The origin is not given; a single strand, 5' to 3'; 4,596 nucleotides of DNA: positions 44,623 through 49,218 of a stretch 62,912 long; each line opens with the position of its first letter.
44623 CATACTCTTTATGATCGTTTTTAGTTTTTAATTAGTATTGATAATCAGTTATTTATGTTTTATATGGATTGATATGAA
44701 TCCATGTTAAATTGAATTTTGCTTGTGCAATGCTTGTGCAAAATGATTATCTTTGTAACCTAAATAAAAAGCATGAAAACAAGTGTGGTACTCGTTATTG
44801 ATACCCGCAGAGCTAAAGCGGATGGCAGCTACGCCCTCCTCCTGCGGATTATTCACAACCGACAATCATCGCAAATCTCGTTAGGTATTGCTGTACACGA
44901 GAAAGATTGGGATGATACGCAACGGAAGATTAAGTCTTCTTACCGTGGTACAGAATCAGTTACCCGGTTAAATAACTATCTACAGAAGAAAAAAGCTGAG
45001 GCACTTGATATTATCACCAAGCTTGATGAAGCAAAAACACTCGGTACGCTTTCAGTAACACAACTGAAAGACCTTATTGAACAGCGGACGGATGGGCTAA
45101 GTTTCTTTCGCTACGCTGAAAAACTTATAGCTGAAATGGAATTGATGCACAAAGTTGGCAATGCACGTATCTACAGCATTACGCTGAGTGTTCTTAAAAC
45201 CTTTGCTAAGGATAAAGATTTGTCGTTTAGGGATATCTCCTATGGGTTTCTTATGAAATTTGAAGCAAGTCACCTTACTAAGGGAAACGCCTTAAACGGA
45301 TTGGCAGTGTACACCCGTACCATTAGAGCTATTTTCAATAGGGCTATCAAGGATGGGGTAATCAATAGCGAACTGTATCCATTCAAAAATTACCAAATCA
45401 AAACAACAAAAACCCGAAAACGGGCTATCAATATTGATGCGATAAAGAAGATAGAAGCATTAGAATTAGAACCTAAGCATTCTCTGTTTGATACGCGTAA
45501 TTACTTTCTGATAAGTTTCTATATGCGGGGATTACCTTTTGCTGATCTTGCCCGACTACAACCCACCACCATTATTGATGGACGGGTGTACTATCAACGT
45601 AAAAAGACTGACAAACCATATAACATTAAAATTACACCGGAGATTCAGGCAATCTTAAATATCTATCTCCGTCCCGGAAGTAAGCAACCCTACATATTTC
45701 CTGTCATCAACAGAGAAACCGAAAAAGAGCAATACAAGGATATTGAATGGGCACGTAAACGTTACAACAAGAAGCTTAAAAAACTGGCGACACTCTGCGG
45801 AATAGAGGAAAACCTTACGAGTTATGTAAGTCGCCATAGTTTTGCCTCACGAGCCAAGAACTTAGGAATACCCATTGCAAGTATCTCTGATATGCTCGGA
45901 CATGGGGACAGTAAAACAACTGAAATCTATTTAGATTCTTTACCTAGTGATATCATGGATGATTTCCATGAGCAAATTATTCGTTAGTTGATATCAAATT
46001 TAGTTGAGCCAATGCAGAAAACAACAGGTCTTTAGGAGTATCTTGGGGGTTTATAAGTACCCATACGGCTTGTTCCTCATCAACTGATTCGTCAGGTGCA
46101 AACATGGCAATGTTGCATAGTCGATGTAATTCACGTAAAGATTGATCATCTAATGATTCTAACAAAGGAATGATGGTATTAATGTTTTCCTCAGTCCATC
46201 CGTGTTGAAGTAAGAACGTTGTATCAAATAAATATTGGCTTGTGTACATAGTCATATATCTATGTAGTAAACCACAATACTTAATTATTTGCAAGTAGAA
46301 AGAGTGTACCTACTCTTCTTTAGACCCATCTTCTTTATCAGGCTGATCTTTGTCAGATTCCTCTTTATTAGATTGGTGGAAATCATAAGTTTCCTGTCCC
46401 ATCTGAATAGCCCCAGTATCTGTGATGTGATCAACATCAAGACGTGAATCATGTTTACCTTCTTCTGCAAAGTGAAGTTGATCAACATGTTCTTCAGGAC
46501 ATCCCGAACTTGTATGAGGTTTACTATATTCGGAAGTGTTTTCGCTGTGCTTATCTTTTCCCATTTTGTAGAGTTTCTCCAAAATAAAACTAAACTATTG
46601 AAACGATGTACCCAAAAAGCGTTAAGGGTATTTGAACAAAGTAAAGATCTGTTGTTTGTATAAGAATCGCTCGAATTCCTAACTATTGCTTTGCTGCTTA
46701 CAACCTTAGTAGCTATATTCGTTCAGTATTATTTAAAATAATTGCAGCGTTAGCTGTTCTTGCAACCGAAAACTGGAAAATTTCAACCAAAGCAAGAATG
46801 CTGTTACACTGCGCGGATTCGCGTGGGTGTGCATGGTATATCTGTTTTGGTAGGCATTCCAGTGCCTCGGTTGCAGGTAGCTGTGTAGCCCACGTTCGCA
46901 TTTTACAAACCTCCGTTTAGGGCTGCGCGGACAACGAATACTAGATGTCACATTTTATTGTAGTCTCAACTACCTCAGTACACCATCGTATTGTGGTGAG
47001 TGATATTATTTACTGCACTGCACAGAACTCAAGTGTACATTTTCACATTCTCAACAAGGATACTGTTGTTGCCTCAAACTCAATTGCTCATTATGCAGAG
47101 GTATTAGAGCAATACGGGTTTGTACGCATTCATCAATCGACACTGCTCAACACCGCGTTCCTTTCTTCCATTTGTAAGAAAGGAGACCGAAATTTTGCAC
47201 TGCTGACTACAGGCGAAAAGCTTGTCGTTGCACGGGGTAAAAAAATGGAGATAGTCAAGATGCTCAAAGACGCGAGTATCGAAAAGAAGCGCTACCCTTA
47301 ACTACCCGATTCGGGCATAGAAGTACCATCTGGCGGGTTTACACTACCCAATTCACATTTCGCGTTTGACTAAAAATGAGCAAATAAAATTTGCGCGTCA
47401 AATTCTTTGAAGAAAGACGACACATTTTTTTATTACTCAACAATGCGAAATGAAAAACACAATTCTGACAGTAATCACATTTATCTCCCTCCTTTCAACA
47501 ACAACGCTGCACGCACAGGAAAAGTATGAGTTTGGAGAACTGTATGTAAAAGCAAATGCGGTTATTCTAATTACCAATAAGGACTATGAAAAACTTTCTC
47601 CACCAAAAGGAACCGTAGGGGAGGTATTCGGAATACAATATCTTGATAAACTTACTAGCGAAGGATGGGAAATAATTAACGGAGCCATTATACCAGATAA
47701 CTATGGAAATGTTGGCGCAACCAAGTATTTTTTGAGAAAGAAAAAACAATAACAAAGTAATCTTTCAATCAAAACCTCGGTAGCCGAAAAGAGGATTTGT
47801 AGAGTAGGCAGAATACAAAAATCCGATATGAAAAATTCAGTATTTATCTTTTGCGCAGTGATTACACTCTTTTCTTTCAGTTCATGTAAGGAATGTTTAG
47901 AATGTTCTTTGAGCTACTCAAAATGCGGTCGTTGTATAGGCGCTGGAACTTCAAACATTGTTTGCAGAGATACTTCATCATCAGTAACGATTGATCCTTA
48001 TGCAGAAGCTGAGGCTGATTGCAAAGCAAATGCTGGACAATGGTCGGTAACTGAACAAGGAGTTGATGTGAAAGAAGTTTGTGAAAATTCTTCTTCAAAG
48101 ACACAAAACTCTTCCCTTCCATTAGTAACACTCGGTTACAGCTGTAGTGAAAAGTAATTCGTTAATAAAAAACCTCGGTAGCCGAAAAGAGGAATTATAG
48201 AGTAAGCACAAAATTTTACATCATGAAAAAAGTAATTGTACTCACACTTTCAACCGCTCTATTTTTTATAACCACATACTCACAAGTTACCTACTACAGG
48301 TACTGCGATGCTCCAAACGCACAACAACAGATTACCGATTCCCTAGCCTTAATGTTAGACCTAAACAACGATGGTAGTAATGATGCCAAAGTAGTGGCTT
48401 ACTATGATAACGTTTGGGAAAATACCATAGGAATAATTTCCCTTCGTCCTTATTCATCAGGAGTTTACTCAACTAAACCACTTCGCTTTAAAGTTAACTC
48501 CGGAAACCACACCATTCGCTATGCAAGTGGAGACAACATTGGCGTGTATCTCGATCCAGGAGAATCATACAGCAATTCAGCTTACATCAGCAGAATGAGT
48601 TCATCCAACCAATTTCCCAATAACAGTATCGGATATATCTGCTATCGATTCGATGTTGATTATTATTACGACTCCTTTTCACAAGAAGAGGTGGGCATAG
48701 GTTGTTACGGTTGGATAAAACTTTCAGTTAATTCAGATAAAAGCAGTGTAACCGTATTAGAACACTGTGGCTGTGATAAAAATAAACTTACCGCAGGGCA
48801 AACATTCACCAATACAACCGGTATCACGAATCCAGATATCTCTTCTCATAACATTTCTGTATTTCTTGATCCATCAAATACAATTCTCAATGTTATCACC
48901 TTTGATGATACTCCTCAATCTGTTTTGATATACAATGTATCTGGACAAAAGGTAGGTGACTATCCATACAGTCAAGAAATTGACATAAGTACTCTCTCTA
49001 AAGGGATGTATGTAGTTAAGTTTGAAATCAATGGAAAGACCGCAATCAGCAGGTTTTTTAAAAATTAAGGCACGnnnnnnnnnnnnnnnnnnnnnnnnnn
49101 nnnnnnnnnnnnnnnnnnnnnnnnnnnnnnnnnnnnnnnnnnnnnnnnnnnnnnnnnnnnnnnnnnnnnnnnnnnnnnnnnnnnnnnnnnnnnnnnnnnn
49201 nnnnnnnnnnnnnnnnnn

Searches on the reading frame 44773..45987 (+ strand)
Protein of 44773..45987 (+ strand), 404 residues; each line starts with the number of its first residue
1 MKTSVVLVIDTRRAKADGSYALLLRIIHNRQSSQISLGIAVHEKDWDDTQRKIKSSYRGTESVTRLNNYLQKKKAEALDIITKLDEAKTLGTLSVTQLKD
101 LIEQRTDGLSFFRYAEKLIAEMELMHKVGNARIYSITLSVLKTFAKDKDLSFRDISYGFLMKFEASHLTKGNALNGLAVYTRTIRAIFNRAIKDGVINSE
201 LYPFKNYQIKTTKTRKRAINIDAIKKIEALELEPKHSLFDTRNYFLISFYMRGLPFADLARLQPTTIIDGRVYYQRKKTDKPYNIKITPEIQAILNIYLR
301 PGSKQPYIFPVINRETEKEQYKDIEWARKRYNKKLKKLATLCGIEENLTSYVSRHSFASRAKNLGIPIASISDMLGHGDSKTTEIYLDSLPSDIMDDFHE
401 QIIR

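Call 16: search_protein_families(library=pfam, proteins=[window:44773-45987:+], max_evalue=0.001)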
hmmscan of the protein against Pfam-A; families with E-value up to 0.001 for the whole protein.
window:44773-45987:+ (404 aa): 3 families
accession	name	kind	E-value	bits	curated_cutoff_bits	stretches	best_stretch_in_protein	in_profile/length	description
PF13102.12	Phage_int_SAM_5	-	2.5e-18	66.7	22.3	1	110-209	1-98/98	Phage integrase SAM-like domain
PF17293.8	Arm-DNA-bind_5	-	7e-15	55.8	22.6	1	8-92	2-82/87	Arm DNA-binding domain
PF00589.27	Phage_integrase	-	6.4e-11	42.8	27.1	1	269-389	53-168/172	Phage integrase family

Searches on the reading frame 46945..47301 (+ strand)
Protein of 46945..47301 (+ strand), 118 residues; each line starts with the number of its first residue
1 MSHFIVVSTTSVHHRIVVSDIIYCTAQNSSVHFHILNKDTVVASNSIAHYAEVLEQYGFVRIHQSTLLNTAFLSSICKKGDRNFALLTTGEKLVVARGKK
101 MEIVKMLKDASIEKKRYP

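Call 83: search_protein_families(library=pfam, proteins=[window:46945-47301:+], max_evalue=0.001)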
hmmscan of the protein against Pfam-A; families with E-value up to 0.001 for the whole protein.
window:46945-47301:+ (118 aa): 1 family
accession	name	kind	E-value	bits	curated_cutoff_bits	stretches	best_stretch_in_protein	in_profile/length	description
PF04397.21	LytTR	-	2e-12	47.6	22.6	1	14-107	4-97/98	LytTr DNA-binding domain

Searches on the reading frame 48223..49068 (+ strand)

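Call 16: search_protein_families(library=pfam, proteins=[window:48223-49068:+], max_evalue=0.001)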
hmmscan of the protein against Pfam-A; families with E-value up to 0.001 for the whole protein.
window:48223-49068:+ (281 aa): 1 family
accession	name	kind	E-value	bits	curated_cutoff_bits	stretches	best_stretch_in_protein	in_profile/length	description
PF18962.6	Por_Secre_tail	-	2.3e-08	34.7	27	1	217-277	5-72/75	Secretion system C-terminal sorting domain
